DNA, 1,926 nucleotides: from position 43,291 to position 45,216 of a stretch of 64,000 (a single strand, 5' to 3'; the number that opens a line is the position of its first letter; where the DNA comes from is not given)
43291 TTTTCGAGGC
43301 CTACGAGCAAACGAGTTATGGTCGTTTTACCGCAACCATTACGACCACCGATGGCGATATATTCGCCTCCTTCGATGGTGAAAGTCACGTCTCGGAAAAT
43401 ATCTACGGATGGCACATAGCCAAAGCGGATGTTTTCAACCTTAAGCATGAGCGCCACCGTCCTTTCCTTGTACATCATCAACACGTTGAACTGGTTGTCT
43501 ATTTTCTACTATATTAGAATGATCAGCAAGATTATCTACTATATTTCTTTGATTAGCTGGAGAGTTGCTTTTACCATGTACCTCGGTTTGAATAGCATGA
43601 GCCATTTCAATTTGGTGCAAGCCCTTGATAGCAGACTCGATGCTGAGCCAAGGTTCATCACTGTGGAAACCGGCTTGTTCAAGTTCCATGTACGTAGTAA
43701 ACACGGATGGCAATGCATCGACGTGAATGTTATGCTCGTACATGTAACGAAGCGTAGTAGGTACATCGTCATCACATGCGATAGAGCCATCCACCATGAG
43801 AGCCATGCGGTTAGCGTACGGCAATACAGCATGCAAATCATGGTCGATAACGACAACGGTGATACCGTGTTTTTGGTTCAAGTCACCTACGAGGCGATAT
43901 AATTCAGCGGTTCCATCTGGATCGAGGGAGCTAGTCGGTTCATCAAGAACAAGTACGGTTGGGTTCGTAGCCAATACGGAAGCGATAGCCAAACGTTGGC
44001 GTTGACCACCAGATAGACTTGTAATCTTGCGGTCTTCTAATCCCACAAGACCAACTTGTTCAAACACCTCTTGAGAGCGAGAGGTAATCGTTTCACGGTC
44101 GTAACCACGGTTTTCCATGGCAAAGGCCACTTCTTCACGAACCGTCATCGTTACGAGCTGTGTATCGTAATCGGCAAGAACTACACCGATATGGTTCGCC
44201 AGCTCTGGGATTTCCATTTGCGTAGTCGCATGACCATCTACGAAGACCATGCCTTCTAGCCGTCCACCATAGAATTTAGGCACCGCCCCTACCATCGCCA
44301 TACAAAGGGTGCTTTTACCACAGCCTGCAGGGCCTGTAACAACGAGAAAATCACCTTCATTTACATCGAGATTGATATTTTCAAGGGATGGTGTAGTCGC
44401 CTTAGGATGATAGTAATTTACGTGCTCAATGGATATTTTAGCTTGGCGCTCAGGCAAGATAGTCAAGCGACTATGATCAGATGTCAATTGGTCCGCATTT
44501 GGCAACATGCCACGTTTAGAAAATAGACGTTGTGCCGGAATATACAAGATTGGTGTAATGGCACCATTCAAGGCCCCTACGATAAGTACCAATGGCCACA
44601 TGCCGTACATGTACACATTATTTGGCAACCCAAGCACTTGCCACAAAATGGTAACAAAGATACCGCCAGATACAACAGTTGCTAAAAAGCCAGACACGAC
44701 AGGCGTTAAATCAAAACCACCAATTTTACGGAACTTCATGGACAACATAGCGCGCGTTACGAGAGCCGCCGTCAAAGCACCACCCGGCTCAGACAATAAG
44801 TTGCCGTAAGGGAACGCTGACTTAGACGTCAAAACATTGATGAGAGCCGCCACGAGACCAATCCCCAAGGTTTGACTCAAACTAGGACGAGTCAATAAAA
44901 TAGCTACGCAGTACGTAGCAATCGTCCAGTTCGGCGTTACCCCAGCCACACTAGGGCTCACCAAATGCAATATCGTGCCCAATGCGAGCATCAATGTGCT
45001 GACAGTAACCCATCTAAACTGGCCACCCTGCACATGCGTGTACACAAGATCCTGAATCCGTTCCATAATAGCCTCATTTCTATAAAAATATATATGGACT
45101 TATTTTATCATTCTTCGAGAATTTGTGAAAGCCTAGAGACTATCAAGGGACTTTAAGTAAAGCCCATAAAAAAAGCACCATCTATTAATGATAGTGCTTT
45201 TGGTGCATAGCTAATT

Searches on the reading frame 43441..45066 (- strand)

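Call 58: search_protein_families(library=pfam, proteins=[window:43441-45066:-], max_evalue=0.00001)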
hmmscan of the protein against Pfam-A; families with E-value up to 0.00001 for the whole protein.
window:43441-45066:- (541 aa): 4 families
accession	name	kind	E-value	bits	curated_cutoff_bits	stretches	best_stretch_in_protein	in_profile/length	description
PF00005.33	ABC_tran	-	7.1e-30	104.8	25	1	228-379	1-137/137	ABC transporter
PF17099.10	TrpP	-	4.3e-10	40.1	27.2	1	20-176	5-162/169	Tryptophan transporter TrpP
PF13304.12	AAA_21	-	5.6e-08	33.6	27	1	347-406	234-295/304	AAA domain, putative AbiEii toxin, Type IV TA system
PF02463.25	SMC_N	-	4.6e-06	26.6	40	1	239-410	25-200/220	RecF/RecN/SMC N terminal domain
